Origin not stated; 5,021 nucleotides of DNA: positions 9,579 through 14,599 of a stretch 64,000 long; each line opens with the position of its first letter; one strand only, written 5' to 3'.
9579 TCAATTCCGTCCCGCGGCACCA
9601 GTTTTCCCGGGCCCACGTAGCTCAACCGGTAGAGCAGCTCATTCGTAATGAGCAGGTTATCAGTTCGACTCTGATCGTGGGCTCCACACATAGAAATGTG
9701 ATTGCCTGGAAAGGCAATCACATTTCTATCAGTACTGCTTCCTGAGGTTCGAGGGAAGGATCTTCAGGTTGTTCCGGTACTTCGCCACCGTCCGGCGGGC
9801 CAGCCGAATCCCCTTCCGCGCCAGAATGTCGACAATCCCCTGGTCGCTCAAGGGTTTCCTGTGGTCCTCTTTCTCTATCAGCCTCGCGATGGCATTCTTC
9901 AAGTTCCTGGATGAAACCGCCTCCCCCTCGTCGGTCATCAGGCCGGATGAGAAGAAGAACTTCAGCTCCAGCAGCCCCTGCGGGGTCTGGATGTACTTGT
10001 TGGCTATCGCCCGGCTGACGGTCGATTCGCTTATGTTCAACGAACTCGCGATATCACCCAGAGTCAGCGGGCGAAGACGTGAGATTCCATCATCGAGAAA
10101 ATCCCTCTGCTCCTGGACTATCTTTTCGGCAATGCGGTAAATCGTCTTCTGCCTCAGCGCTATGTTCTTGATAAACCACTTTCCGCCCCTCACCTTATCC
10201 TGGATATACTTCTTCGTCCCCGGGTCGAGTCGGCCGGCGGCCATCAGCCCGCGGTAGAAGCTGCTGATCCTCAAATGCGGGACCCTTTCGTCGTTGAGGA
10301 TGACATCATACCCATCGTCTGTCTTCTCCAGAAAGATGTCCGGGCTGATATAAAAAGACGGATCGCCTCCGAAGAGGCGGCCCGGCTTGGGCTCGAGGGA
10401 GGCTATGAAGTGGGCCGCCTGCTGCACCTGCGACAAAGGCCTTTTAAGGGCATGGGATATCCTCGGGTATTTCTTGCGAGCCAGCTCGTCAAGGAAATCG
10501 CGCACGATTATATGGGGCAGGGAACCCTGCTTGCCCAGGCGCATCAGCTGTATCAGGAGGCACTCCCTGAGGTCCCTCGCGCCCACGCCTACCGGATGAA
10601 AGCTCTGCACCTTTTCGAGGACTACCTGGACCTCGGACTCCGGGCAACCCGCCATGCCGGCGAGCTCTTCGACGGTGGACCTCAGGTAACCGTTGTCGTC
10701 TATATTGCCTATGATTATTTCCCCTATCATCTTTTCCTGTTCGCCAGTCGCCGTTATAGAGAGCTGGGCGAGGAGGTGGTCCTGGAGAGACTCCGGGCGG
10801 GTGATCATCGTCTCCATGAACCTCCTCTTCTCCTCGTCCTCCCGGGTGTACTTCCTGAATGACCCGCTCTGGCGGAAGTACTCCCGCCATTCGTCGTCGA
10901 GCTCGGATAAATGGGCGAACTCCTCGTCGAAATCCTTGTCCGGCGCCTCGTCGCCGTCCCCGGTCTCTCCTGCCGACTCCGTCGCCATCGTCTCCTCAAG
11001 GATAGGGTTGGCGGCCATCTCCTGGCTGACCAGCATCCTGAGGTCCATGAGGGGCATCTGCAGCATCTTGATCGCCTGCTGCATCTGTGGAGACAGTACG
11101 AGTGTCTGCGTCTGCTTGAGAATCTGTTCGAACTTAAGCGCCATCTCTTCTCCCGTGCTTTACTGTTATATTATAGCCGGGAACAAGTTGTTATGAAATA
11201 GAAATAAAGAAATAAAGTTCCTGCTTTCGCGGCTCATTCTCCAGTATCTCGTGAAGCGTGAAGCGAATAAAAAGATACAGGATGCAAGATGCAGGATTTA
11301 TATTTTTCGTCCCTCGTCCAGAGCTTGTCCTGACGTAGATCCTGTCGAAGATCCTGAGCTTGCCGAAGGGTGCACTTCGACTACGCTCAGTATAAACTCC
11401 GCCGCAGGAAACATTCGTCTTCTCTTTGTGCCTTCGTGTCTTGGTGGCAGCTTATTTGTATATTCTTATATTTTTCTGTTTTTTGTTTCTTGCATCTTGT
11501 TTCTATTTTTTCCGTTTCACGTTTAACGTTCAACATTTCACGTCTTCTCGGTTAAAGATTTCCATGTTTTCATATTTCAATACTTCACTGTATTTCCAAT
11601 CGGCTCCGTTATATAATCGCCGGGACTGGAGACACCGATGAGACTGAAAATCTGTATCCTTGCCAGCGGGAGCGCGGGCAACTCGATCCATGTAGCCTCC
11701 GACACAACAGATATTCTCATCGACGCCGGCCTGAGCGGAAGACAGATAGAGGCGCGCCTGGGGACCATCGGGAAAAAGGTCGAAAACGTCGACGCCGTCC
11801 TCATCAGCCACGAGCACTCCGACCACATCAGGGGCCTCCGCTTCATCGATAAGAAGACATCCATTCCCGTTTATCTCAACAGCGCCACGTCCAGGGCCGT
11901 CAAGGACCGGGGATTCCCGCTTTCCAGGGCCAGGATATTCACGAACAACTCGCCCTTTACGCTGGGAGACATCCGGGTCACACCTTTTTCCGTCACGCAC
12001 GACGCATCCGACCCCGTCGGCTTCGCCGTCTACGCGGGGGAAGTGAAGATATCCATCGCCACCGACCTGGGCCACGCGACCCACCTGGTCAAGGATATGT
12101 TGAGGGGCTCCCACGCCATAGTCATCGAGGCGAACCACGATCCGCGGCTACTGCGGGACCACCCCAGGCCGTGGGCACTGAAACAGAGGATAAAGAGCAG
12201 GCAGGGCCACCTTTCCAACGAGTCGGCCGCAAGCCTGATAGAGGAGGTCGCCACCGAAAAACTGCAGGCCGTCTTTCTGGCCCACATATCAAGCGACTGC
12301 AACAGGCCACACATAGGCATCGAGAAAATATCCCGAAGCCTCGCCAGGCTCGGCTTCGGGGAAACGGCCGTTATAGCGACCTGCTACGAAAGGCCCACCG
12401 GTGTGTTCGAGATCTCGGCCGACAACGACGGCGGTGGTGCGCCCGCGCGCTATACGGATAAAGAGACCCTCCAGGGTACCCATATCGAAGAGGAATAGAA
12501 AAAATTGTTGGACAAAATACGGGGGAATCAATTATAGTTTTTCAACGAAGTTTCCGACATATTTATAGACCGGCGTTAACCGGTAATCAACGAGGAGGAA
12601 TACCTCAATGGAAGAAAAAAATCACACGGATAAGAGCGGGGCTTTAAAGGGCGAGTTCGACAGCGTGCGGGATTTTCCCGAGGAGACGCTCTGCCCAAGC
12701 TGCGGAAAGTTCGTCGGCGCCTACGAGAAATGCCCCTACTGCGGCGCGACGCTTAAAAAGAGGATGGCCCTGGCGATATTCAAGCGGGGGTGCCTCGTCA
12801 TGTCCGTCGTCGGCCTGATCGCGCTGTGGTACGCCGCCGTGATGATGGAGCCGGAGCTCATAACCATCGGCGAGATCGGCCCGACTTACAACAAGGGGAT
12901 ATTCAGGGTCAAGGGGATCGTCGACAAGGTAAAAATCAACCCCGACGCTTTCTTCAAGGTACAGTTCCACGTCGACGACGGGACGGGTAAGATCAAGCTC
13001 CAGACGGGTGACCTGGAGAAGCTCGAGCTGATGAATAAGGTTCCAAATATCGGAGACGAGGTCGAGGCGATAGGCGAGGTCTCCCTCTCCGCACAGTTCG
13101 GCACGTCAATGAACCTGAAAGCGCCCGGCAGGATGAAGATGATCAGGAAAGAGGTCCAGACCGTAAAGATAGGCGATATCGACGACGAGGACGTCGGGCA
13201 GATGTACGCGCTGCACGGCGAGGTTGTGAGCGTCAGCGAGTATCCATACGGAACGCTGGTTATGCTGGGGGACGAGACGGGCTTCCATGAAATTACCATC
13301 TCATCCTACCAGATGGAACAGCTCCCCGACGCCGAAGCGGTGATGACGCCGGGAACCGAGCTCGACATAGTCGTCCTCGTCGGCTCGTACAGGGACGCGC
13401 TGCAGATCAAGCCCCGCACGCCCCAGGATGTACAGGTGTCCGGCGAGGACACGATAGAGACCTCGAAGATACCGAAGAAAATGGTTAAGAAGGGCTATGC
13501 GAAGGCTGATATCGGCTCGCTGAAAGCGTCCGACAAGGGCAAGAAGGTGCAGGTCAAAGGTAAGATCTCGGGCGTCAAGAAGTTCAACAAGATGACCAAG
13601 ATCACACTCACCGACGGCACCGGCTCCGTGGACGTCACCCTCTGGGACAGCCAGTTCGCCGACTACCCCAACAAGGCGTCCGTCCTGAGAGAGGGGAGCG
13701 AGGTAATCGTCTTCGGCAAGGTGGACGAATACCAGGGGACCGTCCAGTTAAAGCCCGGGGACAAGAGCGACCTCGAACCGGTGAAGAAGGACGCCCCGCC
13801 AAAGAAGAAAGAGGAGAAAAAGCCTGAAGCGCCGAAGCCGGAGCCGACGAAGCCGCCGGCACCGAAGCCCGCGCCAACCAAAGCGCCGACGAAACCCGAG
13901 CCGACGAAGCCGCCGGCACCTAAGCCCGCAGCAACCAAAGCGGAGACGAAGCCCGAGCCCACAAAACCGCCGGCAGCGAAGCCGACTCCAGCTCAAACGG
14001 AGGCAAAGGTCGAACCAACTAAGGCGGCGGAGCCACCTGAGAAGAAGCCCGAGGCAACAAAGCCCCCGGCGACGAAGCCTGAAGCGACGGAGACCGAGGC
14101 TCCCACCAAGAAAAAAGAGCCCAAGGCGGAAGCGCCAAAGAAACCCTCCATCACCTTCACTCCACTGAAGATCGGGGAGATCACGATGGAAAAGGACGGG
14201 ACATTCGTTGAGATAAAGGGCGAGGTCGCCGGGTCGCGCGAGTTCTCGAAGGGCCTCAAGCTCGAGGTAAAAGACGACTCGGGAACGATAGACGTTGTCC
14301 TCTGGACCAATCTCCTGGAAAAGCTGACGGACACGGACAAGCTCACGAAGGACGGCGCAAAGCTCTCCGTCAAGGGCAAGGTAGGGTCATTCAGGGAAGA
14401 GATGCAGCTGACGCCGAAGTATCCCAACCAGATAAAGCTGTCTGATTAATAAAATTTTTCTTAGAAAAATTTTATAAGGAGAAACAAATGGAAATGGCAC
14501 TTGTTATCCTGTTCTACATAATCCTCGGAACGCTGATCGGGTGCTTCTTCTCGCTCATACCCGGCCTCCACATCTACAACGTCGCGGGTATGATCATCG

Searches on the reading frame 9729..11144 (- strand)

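Call 6: search_protein_families(library=pfam, proteins=[window:9729-11144:-], max_evalue=0.01)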
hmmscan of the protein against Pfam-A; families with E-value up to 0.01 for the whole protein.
window:9729-11144:- (471 aa): 6 families
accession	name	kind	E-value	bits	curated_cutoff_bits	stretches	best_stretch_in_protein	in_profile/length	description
PF04963.19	Sigma54_CBD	-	1.8e-59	201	22.9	1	110-297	2-185/185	Sigma-54 factor, core binding domain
PF04552.19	Sigma54_DBD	-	5e-58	195.8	22.8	1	312-470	2-160/160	Sigma-54, DNA binding domain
PF00309.25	Sigma54_AID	-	4e-14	52.6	23.8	1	7-51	2-46/46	Sigma-54 factor, Activator interacting domain (AID)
PF13545.12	HTH_Crp_2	-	0.00027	21.3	27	0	337-381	2-44/70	Crp-like helix-turn-helix domain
PF04545.22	Sigma70_r4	-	0.00061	19.7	24.1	1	357-379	18-40/50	Sigma-70, region 4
PF01047.28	MarR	-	0.0084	16.4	24.6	0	354-380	12-38/59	MarR family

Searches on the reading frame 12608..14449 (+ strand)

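Call 6: search_protein_families(library=pfam, proteins=[window:12608-14449:+], max_evalue=0.01)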
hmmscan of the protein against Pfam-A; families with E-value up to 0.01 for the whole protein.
window:12608-14449:+ (613 aa): 5 families
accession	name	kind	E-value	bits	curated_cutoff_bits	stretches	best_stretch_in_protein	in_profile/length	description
PF01336.31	tRNA_anti-codon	-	3.9e-27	94.4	27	2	314-383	1-69/75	OB-fold nucleic acid binding domain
PF13742.12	tRNA_anti_2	-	2e-14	54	27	2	312-378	20-84/95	OB-fold nucleic acid binding domain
PF02760.21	HIN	-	0.00033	20.9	22.7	0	520-569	101-150/168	HIN-200/IF120x domain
PF12869.13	tRNA_anti-like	-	0.0044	17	23.5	0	310-381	69-142/146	tRNA_anti-like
PF18942.5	DUF5689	-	0.0048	17.2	28.6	0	258-388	82-216/217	Family of unknown function (DUF5689)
